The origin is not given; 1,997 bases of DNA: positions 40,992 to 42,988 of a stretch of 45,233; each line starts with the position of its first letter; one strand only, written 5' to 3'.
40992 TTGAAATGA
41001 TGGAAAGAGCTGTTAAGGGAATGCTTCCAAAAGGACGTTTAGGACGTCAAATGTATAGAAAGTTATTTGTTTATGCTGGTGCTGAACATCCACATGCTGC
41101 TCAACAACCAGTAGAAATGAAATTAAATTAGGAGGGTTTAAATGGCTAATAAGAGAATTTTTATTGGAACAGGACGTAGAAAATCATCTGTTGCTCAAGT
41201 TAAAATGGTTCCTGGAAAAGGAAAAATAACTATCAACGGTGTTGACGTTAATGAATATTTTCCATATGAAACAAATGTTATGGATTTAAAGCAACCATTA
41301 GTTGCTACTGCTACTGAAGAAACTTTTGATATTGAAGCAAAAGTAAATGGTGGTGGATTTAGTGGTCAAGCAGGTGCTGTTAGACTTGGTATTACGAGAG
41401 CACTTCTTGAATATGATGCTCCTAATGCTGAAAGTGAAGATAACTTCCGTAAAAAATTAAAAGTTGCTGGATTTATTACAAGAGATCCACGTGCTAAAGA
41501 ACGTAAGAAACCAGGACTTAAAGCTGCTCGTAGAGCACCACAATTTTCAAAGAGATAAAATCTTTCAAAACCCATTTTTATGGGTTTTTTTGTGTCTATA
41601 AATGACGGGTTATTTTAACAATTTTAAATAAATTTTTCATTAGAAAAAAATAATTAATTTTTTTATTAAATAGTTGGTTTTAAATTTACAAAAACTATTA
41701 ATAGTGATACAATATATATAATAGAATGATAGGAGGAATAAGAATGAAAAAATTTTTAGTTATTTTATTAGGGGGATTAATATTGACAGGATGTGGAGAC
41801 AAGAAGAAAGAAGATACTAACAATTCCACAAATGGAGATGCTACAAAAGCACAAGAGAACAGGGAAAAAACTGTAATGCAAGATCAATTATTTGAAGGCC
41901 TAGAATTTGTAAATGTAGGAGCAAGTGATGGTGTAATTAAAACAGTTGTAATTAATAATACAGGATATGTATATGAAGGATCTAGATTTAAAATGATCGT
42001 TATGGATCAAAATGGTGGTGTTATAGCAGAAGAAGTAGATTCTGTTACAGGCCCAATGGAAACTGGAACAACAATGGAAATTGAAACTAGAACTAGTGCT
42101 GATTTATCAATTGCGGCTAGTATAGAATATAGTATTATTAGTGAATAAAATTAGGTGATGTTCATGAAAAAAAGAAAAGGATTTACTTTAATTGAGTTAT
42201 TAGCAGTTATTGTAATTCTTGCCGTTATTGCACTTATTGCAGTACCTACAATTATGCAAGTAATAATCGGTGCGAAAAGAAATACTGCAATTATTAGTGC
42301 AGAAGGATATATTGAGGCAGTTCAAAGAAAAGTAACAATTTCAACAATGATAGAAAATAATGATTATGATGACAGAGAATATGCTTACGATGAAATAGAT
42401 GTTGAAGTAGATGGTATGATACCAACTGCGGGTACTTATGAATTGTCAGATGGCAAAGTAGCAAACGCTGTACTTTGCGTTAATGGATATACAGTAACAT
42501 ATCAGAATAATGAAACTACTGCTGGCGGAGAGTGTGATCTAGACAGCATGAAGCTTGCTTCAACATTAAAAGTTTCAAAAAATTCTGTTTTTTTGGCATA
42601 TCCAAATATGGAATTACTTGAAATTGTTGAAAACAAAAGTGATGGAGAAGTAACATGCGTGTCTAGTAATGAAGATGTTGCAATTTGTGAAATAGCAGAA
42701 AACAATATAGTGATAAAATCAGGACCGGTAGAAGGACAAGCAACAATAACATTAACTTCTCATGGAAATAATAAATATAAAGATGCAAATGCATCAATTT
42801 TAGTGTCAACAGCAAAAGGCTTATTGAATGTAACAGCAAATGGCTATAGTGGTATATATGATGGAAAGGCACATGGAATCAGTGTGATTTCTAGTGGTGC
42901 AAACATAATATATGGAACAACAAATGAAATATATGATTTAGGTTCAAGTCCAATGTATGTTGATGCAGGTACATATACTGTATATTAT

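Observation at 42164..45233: Giant protein (over 1,023 aa, still open at the window edge) with a type IV prepilin signal fused to tandem adhesin-like modules; missing from the ORF track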

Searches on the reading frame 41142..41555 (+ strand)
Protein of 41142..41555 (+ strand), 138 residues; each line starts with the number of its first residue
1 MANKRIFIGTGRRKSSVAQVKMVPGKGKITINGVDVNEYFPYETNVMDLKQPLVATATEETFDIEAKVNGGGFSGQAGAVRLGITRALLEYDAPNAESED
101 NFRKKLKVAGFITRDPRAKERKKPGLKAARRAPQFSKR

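Call 16: find_encoding_contigs(protein=window:41142-41555:+, flank=10000, max_places=6)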
Protein window:41142-41555:+ (138 aa): 6 contigs read that carry it; 6 places shown.
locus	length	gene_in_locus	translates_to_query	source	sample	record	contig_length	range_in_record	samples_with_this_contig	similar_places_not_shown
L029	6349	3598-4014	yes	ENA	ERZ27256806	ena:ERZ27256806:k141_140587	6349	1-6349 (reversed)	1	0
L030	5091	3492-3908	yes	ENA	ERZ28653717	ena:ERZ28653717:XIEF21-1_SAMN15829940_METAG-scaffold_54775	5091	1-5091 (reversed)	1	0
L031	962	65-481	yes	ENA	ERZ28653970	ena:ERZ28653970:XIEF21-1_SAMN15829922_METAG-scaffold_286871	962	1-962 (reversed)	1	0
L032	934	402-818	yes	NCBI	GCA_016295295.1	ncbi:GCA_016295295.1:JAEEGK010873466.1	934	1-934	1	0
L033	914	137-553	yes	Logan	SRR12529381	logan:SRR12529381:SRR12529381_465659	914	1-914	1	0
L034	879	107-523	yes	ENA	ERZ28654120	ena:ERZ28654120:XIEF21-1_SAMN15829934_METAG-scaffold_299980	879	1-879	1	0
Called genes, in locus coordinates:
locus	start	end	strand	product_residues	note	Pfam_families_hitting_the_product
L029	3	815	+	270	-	?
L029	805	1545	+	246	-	PF02361:CbiQ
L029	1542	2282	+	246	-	PF01416:PseudoU_synth_1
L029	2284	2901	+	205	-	PF13328:HD_4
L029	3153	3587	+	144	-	PF00572:Ribosomal_L13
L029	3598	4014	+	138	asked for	PF00380:Ribosomal_S9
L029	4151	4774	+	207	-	PF01966:HD (weak)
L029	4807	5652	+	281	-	PF01676:Metalloenzyme, PF06415:iPGM_N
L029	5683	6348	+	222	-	?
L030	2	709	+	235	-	?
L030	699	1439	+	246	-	PF02361:CbiQ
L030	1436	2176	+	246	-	PF01416:PseudoU_synth_1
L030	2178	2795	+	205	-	PF13328:HD_4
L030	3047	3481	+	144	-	PF00572:Ribosomal_L13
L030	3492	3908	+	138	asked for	PF00380:Ribosomal_S9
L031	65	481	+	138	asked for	PF00380:Ribosomal_S9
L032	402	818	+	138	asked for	PF00380:Ribosomal_S9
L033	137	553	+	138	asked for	PF00380:Ribosomal_S9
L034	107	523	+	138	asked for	PF00380:Ribosomal_S9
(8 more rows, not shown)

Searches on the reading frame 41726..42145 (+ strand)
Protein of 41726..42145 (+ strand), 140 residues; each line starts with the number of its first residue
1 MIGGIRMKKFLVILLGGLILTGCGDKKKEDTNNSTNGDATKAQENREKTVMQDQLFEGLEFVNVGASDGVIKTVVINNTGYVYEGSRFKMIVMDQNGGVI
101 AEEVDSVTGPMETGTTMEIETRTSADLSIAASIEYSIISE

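Call 14: find_encoding_contigs(protein=window:41726-42145:+, flank=10000, max_places=4)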
Protein window:41726-42145:+ (140 aa): no gene with exactly this product is on record in the collection.

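Call 15: find_encoding_contigs(protein=window:41744-42145:+, flank=10000, max_places=4)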
Protein window:41744-42145:+ (134 aa): no gene with exactly this product is on record in the collection.
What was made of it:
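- Tried and rejected: The lipoprotein is not on record under either start (calls 14, 15).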

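Call 21: search_protein_families(library=pfam, proteins=[window:41726-42145:+], max_evalue=0.001)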
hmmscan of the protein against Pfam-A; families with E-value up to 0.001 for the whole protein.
window:41726-42145:+ (140 aa): 0 families

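Call 73: find_homologous_proteins(query=window:41744-42145:+, max_evalue=0.001)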
Query window:41744-42145:+ (134 aa): 178 proteins with E <= 0.001 among 264 candidates; the best 120 are listed.
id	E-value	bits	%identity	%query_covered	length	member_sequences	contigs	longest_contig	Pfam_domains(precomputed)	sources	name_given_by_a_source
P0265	2.1e-78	278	100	100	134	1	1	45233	-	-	-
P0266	1.8e-49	185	66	100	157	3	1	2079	-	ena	-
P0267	1.7e-47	178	68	100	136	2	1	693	-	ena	-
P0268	6.3e-47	176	66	100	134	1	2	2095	-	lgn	-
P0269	2.1e-46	175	64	100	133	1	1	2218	-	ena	-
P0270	3.2e-46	174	67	100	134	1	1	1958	-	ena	-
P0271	1.4e-45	172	64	96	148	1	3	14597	-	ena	-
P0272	5.2e-45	170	64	100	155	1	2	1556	-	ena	-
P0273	2.1e-44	168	65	100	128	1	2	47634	-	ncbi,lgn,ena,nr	ncbi:MAG: hypothetical protein J6D28_00480 [Bacilli bacterium]|nr:hypothetical protein [Bacilli bact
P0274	3.8e-44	167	65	100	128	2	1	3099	-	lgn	-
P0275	4.0e-43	164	64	100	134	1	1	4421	-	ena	-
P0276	1.0e-42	163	66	100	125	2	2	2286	-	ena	-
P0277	3.2e-42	161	64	100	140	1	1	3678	-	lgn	-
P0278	5.7e-42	160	64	100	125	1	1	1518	-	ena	-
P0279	3.8e-41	158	59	100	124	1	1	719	-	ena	-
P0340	3.9e-35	138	54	99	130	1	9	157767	-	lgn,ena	-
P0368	1.2e-33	133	57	90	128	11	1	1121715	-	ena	-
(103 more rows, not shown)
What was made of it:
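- Tried and rejected: The window is the whole contig (call 73). The same contig-length trick did work for the lipoprotein (call 73).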

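Call 74: find_encoding_contigs(protein=P0368, flank=8000, max_places=2)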
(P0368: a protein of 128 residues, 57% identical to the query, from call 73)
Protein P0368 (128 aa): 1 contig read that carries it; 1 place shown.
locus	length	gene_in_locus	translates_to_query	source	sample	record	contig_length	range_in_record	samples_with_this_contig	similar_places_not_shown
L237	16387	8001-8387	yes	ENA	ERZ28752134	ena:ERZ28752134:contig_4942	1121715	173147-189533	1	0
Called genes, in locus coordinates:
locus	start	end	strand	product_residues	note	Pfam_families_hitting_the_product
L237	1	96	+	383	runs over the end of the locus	PF01594:AI-2E_transport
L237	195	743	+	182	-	PF04275:P-mevalo_kinase (weak), PF21448:DNMK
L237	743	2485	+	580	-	PF01411:tRNA-synt_2c, PF07973:tRNA_SAD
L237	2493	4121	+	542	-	PF01554:MatE (weak), PF01943:Polysacc_synt, PF03023:MurJ, PF01554:MatE (weak)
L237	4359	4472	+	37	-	PF07963:N_methyl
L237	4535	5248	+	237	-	-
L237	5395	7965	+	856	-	PF07963:N_methyl (weak)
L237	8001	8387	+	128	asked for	-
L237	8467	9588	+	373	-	PF01966:HD, PF13286:HD_assoc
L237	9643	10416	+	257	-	-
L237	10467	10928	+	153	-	PF01252:Peptidase_A8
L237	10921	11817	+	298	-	PF01479:S4, PF00849:PseudoU_synth_2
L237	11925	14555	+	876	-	PF01326:PPDK_N, PF00391:PEP-utilizers, PF02896:PEP-utilizers_C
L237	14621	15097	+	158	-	PF02082:Rrf2 (weak), PF08279:HTH_11 (weak), PF13280:WYL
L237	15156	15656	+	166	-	PF08719:NADAR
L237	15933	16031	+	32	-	-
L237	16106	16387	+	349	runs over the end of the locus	PF08271:Zn_Ribbon_TF (faint)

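Call 75: find_encoding_contigs(protein=P0340, flank=8000, max_places=2)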
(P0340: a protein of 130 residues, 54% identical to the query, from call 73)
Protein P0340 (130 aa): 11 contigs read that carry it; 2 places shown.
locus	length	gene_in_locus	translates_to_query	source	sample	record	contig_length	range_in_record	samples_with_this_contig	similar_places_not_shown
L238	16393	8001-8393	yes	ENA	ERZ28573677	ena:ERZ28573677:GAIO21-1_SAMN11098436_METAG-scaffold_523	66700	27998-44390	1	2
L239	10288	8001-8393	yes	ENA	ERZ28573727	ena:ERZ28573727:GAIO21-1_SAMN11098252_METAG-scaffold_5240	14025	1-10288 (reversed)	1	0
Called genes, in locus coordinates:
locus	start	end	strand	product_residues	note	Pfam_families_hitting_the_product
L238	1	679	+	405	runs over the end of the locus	PF15632:ATPgrasp_Ter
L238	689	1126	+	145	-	PF02502:LacAB_rpiB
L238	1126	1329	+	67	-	PF06612:DUF1146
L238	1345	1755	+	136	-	-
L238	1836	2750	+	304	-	PF08486:SpoIID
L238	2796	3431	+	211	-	PF01551:Peptidase_M23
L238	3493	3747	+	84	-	PF02796:HTH_7 (weak), PF12116:SpoIIID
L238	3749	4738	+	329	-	PF00022:Actin, PF06723:MreB_Mbl, PF00012:HSP70, PF14450:FtsA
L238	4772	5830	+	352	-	PF00953:Glycos_transf_4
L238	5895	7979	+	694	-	PF07963:N_methyl, PF12810:ALK_LTK_GRD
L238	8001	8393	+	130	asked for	-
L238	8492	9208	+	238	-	PF04239:DUF421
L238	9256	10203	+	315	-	-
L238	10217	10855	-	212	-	PF00565:SNase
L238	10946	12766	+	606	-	PF00009:GTP_EFTU, PF01926:MMR_HSR1 (weak), PF03144:GTP_EFTU_D2, PF22042:EF-G_D2, PF14492:EFG_III (weak), PF00679:EFG_C, PF21018:BipA_C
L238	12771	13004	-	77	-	PF12844:HTH_19, PF13560:HTH_31 (weak), PF13443:HTH_26 (weak), PF01381:HTH_3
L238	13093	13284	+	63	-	PF12844:HTH_19, PF13443:HTH_26 (weak), PF01381:HTH_3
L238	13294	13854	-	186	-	PF05067:Mn_catalase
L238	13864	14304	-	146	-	PF12652:CotJB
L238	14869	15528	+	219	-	PF12844:HTH_19, PF13560:HTH_31 (weak), PF01381:HTH_3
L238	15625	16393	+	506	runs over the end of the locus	PF00580:UvrD-helicase, PF13245:AAA_19, PF13361:UvrD_C (weak), PF13604:AAA_30 (faint), PF01443:Viral_helicase1 (faint), PF13538:UvrD_C_2 (faint)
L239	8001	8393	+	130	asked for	-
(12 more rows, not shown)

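Call 83: search_solved_structures(query=A4, max_evalue=10)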
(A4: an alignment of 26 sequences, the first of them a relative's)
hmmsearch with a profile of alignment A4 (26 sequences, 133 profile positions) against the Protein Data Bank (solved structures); distinct sequences matched with E-value up to 10: 5.
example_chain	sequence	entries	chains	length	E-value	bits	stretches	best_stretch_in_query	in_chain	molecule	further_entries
2yp6_A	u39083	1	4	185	0.3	14.1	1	1-45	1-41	THIOREDOXIN FAMILY PROTEIN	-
6all_A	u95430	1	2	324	0.42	13.6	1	1-41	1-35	Fe(3+)-citrate-binding protein yfmC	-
8vqk_A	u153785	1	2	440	0.73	12.8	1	1-69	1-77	Putative ABC transporter periplasmic-binding protein YcjN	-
4hyn_A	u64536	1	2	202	1.3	12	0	8-68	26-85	CheC, inhibitor of MCP methylation / FliN fusion protein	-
7rro_3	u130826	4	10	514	6.8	9.7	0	21-66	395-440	Methyl-CpG binding domain protein 1 | Cilia- and flagella-associated protein 53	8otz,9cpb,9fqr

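Call 89: search_protein_families(library=ncbifam, proteins=[window:41744-42145:+], max_evalue=0.01)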
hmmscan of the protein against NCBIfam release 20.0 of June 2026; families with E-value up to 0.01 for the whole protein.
window:41744-42145:+ (134 aa): 5 families
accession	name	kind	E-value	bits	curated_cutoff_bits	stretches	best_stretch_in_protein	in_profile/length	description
NF041193.1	lipo_SP0191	subfamily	8.2e-06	26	75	1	1-98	1-93/190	SP0191 family lipoprotein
NF041428.1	TrsH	subfamily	0.00037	20.6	150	1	1-48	1-48/149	TrsH/TraH family protein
NF058647.1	lipo_LytA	equivalog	0.00094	19.4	110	1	1-52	1-50/107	acidic lipoprotein LytA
NF047408.1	SA0632_fam_LP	equivalog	0.0014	18.2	70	1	1-25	1-27/68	SA0632 family lipoprotein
NF045774.1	cytochro_C551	exception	0.0041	17.1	118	1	1-46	1-47/110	cytochrome c551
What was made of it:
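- Tried and rejected: There are no Pfam hits, and the NCBIfam and PDB-profile matches cover only the signal/lipobox region (calls 21, 83, 89).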

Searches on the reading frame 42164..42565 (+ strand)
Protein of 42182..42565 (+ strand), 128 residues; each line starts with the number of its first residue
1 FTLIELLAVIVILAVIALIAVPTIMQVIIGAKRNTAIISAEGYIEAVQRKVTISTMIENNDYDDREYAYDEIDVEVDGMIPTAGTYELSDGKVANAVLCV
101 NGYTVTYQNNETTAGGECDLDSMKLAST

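Call 26: search_protein_families(library=pfam, proteins=[window:42182-42565:+], max_evalue=10)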
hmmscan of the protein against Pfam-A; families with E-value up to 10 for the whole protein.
seq(128 aa): 1 family
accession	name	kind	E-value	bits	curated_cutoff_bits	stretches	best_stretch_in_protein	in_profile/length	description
PF07963.17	N_methyl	-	0.0043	17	21.2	1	1-20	7-26/27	Prokaryotic N-terminal methylation motif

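Call 44: search_solved_structures(query=A2, max_evalue=1, show_alignments=2)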
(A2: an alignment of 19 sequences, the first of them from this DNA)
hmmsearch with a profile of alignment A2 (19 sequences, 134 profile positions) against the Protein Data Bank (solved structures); distinct sequences matched with E-value up to 1: 21.
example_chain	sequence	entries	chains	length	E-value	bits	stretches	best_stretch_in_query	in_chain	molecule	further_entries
8pfb_G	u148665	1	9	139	3.8e-08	36.3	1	7-58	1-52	Type IV pilin PilE1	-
9lab_B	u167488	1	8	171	1.1e-07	34.9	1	1-43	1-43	MSHA major pilin subunit MshA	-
9egp_A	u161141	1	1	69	1.4e-07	34.5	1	2-45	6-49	Geopilin domain 1 protein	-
7tgg_A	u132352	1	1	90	3.6e-07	33.2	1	2-58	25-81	Geopilin domain 1 protein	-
9laa_A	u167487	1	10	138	4e-06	29.8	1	2-56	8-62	Type IV pilin protein PilA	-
6xxd_A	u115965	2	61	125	1.3e-05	28.1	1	7-71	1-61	PilA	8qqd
2m7g_A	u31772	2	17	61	7.6e-05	25.6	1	7-58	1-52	Geopilin domain 1 protein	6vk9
1oqw_A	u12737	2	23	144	0.00012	24.9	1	7-58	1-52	Fimbrial protein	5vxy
6xxe_A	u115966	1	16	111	0.00019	24.4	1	7-48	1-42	Uncharacterized protein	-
5wda_A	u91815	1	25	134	0.00026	23.9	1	7-70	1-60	General secretion pathway protein G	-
8tj2_C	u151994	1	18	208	0.00043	23.2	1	7-48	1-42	Type IV major pilin protein PilA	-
8tob_GA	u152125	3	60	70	0.00053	22.9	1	8-58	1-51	Fimbrial protein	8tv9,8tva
8qqj_J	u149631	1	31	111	0.00071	22.5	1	7-48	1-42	Type IV narrow pilus major component PilA5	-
8tum_e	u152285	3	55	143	0.0017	21.3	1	7-55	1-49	Type IV major pilin protein PilA | Pilin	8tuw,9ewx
6gv9_A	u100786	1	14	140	0.0032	20.4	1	7-54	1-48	Prepilin peptidase-dependent protein D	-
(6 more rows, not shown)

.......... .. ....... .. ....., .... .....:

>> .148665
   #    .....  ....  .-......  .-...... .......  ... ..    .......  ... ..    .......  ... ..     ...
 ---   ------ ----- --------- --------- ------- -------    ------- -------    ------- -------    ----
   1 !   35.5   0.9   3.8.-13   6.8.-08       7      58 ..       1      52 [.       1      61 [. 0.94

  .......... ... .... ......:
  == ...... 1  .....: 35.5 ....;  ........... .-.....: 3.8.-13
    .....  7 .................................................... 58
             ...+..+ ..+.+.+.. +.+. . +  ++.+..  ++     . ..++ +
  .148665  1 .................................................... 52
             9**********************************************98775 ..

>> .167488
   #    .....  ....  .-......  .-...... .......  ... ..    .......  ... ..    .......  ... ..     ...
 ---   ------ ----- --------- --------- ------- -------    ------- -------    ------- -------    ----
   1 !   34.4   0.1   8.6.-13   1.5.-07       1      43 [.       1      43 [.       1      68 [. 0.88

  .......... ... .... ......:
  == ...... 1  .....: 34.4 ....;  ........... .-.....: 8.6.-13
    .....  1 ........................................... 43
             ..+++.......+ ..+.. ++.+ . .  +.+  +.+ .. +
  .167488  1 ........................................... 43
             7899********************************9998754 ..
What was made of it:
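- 42182..42565 (+): Pilin module (mature residues F7-T134): alpha1 helix, 4-stranded antiparallel sheet, and the conserved Cys pair C105/C124. The head profile's best PDB match is S. sanguinis PilE1 8pfb (E=3.8e-8), followed by MshA, PilA and GspG (call 44).
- Closest known: Modular type IV pilins PilB. Same: The best PDB sequence match of the head is the S. sanguinis major pilin PilE1 (call 44).
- The best PDB sequence matches are filament-forming pilins: PilE1, MshA, PilA and GspG (call 44).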

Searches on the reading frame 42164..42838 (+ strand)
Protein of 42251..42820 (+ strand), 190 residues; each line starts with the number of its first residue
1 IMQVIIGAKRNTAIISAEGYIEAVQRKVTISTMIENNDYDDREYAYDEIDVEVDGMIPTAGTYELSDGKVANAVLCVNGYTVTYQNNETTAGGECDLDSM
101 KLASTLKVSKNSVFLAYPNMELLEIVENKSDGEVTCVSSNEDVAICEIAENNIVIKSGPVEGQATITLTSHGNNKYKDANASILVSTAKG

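Call 37: predict_structure(alignment_id=A1)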
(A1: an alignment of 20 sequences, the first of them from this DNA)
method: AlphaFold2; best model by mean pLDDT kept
length: 225 residues; sequences in the alignment: 20
mean_pLDDT: 90.7   pTM: 0.70
mean pLDDT of the five models: 90.7, 89.0, 88.8, 88.0, 88.0
residues with pLDDT >= 90: 166; 70-90: 48; 50-70: 8; < 50: 3
segments of 3 or more residues with pLDDT < 50: none
pLDDT, mean of each block of 10 residues (from residue 1): 66 93 90 91 94 91 84 91 89 93 96 94 93 95 95 94 96 94 95 97 93 91 52
secondary structure, 60 per line:
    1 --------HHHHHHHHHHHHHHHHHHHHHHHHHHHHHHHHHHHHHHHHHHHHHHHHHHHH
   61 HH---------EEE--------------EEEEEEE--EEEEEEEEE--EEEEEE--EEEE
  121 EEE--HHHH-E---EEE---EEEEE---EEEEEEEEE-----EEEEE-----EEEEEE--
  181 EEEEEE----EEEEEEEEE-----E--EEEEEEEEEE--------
elements in order: H9-62 E72-74 E89-95 E98-106 E109-114 E117-123 H126-129 E135-137 E141-145 E149-157 E163-167 E173-178 E181-186 E191-199 E208-217
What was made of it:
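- Tried and rejected: I used secondary-structure topology and a PDB sequence-profile search instead (calls 37, 44).
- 42182..42565 (+): AF2 gives pLDDT 90.7, helix 9-62 and strands 89-123 (call 37).
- On Type IV pilin / class III signal peptide proteins (PF07963, TIGR02532): AF2 model with pLDDT 90.7, helix 9-62 and four strands at 89-123 (call 37).
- Head: AF2 pLDDT 90.7, with helix 9-62 and a 4-stranded sheet (call 37). The head/A1 junction is modelled with high confidence (call 37).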

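Call 41: fold_search(model_id=the predicted structure, library=pdb)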
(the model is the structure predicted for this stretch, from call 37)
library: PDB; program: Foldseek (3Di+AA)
matches with E <= 10: 1348; with E <= 0.001: 18
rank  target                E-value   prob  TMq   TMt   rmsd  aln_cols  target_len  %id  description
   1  6hhu_A                4.9e-05  1.00  0.36  0.16  12.3       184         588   14  Structure of the Bacillus anthracis Sap S-layer assembly domain (released 2019-07-24)
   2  9g93_A                6.6e-05  1.00  0.35  0.14   9.9       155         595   15  CryoET structure of the in vitro grown Bacillus anthracis Sap S-layer (released 2024-12-18)
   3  7t4f_A                1.1e-04  1.00  0.33  0.31  16.3       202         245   13  Structure of bacteriophage lambda tube protein V in C3 (released 2023-06-14)
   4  5szo_B                2.3e-04  1.00  0.30  0.18   9.2       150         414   11  Protocadherin Gamma B7 extracellular cadherin domains 1-4 P41212 crystal form (released 2016-10-19)
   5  8s80_F                2.4e-04  1.00  0.34  0.35   2.6       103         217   17  Domains 4 and 5 of Sap S-layer protein from Bacillus anthracis (released 2024-11-20)
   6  8iyk_D                3.8e-04  1.00  0.30  0.28  12.8       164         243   16  Tail tip conformation 1 of phage lambda tail (released 2023-10-18)
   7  6qx4_A                4.0e-04  1.00  0.35  0.15  10.8       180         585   13  Structure of the Bacillus anthracis Sap S-layer assembly domain (released 2019-07-31)
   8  8s80_B                4.8e-04  1.00  0.34  0.36   2.9       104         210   17  Domains 4 and 5 of Sap S-layer protein from Bacillus anthracis (released 2024-11-20)
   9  3tcx_A                4.8e-04  1.00  0.28  0.60   4.0        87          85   11  Structure of Engineered Single Domain ICAM-1 D1 with High-Affinity aL Integrin I Domain of Native C-Terminal Helix Con (released 2011-08-31)
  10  2l04_MODEL_1_A        5.1e-04  1.00  0.31  0.70   4.2        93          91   18  The Solution Structure of the C-terminal Ig-like Domain of the Bacteriophage Lambda Tail Tube Protein (released 2010-09-22)
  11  6sdb_C                5.1e-04  1.00  0.29  0.55   4.7       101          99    9  Chimeric titin Z1Z2 functionalized with a KLER exogenous peptide from decorin (released 2019-09-18)
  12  4aq1_C                5.4e-04  1.00  0.29  0.11  16.9       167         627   11  Structure of the SbsB S-layer protein of Geobacillus stearothermophilus PV72p2 in complex with nanobody KB6 (released 2012-06-13)
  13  5szo_A                5.7e-04  0.99  0.28  0.17  13.9       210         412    9  Protocadherin Gamma B7 extracellular cadherin domains 1-4 P41212 crystal form (released 2016-10-19)
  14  7z4f_G                6.0e-04  1.00  0.32  0.09  12.4       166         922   19  Tail of phage SU10 genome release intermediate (released 2022-08-17)
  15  8zdk_6                6.7e-04  1.00  0.29  0.18  15.6       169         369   12  Cryo-EM structure of Mycobacteriophage Douge genome-packed vertex (gp8 and gp113) (released 2025-07-16)
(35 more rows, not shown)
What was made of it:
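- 42566..42820 (+): Module A1 (residues 135-219), an Ig-like, Big_2-like sandwich with a Cys pair. Foldseek matches Sap S-layer Ig domains and the lambda gpV Ig domain (call 41).
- On Type IV pilin / class III signal peptide proteins (PF07963, TIGR02532): Foldseek on the model was dominated by the attached Ig module, so the fold call rests on the secondary-structure topology (call 41).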

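Call 84: search_protein_representatives(protein=window:42251-42820:+)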
Query: 190 residues. Proteins with E-value up to 0.001 (for the whole library): 259; up to 1e-10: 66; up to 1e-30: 25. The best 150 are listed.
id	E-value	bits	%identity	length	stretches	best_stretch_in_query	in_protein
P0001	3.8e-88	309.6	36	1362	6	15-190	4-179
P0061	3.2e-69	248.0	41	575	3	2-190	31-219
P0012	8.5e-63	227.1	33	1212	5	1-182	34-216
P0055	1.1e-54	200.7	34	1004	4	1-189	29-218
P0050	3.6e-49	182.8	34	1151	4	2-189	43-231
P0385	5.2e-46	172.5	47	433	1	6-190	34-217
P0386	8.4e-46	171.8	26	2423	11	77-190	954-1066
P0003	2.5e-44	167.0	30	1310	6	59-190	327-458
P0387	3.7e-44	166.5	49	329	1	2-190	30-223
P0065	1.3e-43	164.7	36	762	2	3-188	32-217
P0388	8.5e-43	162.0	45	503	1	3-190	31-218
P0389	1.0e-42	161.8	38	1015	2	2-189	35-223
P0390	6.0e-42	159.3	50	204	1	1-156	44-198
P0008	3.8e-41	156.7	34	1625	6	96-190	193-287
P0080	2.3e-40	154.1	31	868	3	2-190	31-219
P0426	3.2e-11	59.3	33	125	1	3-99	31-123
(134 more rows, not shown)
